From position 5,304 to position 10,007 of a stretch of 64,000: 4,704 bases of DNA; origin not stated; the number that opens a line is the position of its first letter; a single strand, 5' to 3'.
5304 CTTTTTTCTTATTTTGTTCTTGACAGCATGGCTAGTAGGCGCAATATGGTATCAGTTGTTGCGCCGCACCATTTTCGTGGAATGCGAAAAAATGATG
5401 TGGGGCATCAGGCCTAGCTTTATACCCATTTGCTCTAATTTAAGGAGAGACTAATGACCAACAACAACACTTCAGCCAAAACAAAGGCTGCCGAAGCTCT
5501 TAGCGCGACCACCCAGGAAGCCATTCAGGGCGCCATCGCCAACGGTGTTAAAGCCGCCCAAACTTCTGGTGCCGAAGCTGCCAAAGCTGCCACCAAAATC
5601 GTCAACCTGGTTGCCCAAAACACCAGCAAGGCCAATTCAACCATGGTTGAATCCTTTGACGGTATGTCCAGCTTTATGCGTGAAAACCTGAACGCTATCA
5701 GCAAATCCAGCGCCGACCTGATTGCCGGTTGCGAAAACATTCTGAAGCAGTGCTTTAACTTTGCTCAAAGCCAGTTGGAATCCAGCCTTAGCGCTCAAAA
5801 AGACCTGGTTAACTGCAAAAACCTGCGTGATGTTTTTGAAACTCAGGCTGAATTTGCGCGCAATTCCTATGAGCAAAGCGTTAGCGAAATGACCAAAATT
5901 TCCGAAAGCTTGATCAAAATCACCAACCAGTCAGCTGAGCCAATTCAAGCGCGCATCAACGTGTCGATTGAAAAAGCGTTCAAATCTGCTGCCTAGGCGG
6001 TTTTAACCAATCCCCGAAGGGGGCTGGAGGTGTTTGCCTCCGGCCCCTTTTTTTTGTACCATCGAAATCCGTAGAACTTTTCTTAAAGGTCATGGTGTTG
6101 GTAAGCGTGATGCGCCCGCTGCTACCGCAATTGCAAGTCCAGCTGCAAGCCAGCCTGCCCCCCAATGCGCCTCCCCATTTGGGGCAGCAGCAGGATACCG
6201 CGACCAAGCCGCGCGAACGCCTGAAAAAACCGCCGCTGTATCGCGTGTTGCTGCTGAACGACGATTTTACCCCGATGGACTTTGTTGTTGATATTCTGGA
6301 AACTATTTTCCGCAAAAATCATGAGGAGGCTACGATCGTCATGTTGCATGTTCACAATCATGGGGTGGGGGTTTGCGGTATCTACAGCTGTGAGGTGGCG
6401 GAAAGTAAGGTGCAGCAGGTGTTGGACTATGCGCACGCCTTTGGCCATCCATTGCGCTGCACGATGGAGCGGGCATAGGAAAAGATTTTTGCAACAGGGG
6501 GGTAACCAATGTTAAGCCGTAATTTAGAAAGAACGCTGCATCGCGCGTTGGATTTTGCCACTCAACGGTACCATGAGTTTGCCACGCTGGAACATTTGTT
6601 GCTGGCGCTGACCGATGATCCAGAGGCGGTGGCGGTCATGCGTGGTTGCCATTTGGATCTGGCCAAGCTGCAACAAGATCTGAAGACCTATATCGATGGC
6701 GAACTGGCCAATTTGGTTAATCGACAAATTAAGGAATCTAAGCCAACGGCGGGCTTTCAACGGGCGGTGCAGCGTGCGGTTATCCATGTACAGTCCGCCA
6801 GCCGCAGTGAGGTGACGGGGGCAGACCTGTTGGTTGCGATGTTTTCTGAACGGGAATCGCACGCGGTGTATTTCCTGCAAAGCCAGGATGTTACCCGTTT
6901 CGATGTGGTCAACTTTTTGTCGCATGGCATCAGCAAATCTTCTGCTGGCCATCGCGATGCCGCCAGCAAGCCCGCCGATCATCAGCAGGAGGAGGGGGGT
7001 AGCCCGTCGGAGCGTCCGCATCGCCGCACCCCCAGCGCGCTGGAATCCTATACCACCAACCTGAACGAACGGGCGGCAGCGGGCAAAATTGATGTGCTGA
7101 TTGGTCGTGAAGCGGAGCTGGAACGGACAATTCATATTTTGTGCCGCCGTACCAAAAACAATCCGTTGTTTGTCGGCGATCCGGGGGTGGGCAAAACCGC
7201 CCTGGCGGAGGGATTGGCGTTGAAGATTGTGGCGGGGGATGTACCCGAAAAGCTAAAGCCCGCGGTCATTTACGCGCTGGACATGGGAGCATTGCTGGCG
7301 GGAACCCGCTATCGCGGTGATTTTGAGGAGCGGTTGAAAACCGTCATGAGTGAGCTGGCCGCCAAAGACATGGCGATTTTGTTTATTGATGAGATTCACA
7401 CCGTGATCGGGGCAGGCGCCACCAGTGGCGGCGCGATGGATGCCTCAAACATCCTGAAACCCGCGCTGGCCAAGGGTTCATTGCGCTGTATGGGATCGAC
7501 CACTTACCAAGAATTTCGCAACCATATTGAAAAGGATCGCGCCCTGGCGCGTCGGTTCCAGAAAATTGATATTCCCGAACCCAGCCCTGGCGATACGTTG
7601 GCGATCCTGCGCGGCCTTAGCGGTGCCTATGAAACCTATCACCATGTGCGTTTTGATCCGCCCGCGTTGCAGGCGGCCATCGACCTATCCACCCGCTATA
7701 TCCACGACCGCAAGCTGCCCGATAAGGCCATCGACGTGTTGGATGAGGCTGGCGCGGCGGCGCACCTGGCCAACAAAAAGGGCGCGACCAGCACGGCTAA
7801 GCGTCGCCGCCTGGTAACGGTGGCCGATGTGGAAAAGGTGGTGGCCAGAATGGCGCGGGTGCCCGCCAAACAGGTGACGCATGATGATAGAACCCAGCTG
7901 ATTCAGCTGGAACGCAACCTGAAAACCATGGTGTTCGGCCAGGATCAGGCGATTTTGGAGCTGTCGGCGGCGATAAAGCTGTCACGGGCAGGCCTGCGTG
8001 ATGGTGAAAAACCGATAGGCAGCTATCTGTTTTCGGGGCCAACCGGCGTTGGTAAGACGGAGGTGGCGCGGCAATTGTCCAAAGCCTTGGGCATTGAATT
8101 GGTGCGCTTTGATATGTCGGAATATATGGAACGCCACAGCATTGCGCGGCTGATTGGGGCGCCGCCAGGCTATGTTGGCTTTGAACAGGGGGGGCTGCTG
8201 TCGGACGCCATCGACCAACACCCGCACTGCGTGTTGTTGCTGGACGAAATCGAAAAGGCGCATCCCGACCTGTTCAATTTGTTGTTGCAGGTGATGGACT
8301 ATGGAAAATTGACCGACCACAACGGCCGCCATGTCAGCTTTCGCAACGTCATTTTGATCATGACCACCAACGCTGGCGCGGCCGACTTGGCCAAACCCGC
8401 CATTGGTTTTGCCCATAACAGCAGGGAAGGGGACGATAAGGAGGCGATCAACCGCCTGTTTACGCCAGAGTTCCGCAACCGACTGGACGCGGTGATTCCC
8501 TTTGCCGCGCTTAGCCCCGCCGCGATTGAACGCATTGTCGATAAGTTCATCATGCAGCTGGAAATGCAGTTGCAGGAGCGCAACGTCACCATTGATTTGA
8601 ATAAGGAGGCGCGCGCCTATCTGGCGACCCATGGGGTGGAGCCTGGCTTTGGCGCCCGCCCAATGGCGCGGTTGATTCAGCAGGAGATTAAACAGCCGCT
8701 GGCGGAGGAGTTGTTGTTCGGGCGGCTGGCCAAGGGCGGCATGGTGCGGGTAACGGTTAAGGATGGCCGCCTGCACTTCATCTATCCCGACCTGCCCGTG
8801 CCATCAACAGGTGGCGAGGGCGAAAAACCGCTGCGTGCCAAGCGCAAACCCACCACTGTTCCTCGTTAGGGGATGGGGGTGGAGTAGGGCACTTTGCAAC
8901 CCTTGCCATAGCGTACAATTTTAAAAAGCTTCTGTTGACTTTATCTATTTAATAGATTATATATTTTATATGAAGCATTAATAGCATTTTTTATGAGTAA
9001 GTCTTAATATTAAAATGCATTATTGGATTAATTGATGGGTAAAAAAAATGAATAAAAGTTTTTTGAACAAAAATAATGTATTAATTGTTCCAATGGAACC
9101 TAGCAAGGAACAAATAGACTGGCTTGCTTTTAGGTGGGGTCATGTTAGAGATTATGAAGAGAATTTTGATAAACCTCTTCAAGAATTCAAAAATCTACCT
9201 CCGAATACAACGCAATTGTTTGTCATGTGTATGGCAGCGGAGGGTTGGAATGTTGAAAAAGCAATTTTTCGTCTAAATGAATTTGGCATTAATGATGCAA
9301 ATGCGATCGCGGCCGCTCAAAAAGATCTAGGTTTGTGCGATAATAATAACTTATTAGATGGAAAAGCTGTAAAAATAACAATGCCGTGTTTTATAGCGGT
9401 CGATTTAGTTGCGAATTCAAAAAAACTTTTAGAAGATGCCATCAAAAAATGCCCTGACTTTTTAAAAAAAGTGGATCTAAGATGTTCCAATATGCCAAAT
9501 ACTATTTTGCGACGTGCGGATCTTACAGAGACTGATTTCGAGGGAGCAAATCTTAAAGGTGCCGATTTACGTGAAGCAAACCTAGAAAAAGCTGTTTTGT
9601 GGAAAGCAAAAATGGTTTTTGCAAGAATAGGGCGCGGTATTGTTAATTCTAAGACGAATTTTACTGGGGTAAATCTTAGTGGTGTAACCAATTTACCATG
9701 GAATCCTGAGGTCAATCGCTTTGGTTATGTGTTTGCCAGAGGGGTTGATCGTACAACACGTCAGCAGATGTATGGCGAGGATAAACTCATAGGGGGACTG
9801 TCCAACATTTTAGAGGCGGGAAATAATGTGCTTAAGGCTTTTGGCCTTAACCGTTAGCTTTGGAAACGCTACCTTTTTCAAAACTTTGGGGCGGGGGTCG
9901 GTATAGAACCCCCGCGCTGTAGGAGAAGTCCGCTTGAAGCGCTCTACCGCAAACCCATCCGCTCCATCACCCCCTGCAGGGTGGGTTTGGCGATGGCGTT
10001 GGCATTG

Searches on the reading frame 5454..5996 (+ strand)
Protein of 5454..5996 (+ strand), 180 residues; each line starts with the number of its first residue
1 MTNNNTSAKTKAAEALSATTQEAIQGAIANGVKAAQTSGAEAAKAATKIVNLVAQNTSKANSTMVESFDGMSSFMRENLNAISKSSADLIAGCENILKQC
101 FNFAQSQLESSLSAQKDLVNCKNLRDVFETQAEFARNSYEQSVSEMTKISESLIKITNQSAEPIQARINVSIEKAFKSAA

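Call 47: search_protein_families(library=pfam, proteins=[window:5454-5996:+], max_evalue=0.001)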
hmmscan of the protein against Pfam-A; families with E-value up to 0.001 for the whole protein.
window:5454-5996:+ (180 aa): 1 family
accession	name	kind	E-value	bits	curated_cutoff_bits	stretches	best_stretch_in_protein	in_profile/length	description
PF09361.15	Phasin_2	-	1e-19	71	24.9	1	71-168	3-100/100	Phasin protein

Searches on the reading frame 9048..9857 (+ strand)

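Call 47: search_protein_families(library=pfam, proteins=[window:9048-9857:+], max_evalue=0.001)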
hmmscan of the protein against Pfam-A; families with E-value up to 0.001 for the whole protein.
window:9048-9857:+ (269 aa): 1 family
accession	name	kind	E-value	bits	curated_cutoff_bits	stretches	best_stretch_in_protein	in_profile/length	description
PF00805.28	Pentapeptide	-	4.3e-18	65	20.2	2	157-189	1-33/40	Pentapeptide repeats (8 copies)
